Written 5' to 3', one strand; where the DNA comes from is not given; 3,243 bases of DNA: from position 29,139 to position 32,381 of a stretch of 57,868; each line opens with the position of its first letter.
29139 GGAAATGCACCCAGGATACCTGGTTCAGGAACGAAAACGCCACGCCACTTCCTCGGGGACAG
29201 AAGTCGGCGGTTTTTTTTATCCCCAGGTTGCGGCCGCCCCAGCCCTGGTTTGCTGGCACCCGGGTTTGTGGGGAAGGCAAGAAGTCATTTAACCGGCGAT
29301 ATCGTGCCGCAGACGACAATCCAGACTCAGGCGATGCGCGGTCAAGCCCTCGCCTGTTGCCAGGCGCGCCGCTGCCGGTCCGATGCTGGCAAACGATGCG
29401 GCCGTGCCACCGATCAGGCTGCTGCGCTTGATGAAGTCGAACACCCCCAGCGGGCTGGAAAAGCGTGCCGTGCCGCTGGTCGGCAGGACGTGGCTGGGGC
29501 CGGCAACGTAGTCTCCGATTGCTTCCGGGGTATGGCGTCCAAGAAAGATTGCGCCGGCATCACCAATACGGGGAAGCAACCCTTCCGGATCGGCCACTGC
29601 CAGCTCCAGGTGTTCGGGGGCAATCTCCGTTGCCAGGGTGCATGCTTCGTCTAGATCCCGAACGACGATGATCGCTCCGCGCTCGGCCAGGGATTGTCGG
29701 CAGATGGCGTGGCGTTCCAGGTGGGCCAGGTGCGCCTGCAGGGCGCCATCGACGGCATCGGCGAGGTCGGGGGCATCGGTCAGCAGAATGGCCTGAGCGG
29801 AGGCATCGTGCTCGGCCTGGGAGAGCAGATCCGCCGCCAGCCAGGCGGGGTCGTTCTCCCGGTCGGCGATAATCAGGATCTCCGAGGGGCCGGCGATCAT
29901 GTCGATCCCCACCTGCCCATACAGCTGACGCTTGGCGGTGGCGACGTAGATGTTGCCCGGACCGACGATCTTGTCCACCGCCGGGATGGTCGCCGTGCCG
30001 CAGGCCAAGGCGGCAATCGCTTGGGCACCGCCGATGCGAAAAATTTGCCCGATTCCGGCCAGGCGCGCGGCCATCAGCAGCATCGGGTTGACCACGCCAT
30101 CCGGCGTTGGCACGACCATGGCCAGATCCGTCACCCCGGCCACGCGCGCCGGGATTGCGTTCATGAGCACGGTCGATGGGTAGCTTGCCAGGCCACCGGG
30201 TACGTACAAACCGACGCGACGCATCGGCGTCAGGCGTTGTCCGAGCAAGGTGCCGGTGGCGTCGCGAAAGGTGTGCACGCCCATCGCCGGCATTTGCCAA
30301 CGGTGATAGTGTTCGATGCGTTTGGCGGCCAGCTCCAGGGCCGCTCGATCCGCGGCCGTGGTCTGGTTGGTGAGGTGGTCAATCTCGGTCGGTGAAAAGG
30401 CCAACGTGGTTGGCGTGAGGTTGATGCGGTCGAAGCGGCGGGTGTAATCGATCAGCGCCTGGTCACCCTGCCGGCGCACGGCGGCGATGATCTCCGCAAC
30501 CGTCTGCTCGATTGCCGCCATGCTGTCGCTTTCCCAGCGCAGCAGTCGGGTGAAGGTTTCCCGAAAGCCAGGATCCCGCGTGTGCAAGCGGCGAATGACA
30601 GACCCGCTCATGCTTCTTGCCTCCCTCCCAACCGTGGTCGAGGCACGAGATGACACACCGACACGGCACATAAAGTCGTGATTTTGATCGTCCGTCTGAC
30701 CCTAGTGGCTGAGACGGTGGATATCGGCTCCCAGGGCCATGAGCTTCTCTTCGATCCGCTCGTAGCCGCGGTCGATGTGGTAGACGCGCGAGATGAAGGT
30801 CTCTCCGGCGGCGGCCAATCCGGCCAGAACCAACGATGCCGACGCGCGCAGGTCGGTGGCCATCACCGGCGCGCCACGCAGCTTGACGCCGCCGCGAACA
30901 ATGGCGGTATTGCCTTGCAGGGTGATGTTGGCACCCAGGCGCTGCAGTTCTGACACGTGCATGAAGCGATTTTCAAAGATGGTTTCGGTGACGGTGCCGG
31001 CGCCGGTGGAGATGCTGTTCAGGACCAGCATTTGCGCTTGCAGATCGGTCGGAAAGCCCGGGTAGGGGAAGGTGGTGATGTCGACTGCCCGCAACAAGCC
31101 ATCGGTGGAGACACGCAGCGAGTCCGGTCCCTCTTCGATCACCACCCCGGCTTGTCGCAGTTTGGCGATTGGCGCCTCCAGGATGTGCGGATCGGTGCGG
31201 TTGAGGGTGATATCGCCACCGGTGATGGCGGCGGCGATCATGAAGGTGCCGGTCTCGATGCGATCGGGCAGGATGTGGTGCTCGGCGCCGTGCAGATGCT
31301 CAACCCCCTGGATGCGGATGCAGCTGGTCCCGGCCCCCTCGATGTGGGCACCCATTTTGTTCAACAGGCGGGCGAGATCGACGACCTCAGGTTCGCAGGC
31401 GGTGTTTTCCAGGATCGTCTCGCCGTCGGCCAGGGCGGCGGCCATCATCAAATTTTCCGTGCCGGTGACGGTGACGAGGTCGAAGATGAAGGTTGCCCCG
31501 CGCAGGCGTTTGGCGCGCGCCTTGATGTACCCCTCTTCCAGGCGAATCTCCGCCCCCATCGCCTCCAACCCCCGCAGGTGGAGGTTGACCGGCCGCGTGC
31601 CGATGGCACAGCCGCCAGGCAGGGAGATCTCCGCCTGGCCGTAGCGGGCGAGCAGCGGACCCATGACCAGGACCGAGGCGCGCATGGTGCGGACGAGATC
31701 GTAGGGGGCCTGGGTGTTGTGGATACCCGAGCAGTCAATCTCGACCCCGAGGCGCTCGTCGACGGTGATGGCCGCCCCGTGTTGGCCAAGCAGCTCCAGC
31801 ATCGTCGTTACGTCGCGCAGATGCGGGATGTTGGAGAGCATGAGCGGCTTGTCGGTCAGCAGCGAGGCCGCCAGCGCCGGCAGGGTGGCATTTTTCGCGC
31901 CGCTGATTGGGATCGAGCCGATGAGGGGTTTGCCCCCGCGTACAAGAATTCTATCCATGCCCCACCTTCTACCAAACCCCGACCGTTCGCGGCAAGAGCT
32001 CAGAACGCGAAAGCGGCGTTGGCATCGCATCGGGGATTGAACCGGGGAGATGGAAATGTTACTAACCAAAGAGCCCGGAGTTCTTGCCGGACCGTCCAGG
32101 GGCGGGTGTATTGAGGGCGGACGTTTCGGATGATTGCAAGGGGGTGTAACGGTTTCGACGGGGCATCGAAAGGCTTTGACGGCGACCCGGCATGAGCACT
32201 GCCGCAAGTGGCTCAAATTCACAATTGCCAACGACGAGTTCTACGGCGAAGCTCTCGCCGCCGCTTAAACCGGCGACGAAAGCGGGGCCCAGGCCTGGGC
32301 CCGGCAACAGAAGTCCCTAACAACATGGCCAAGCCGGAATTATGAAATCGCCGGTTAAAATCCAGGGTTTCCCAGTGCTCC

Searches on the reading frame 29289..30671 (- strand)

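Call 22: search_protein_families(library=pfam, proteins=[window:29289-30671:-], max_evalue=0.01)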
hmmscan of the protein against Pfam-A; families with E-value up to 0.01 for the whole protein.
window:29289-30671:- (460 aa): 1 family
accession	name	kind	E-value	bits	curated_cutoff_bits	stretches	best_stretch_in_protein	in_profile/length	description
PF00815.25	Histidinol_dh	-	3.1e-160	534.1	27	1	49-454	6-411/411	Histidinol dehydrogenase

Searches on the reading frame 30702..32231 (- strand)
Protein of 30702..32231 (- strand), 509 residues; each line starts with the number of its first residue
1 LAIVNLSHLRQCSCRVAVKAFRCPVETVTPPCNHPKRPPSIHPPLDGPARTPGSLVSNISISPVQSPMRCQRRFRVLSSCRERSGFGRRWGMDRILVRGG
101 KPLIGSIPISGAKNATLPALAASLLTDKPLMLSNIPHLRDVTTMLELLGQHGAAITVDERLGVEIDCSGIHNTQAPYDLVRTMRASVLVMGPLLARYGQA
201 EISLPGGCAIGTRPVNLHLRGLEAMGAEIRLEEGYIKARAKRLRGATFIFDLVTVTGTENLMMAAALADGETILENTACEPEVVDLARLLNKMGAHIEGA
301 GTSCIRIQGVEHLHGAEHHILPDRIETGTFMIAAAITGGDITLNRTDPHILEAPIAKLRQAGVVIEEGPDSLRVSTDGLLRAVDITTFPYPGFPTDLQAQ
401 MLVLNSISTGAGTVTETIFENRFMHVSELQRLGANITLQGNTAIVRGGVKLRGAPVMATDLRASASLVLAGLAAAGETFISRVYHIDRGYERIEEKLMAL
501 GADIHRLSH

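Call 22: search_protein_families(library=pfam, proteins=[window:30702-32231:-], max_evalue=0.01)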
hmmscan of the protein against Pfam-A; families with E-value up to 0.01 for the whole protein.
window:30702-32231:- (509 aa): 1 family
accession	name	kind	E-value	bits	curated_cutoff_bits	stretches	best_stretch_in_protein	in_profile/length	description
PF00275.25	EPSP_synthase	-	4.4e-114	381.9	22.8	1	97-497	1-417/417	EPSP synthase (3-phosphoshikimate 1-carboxyvinyltransferase)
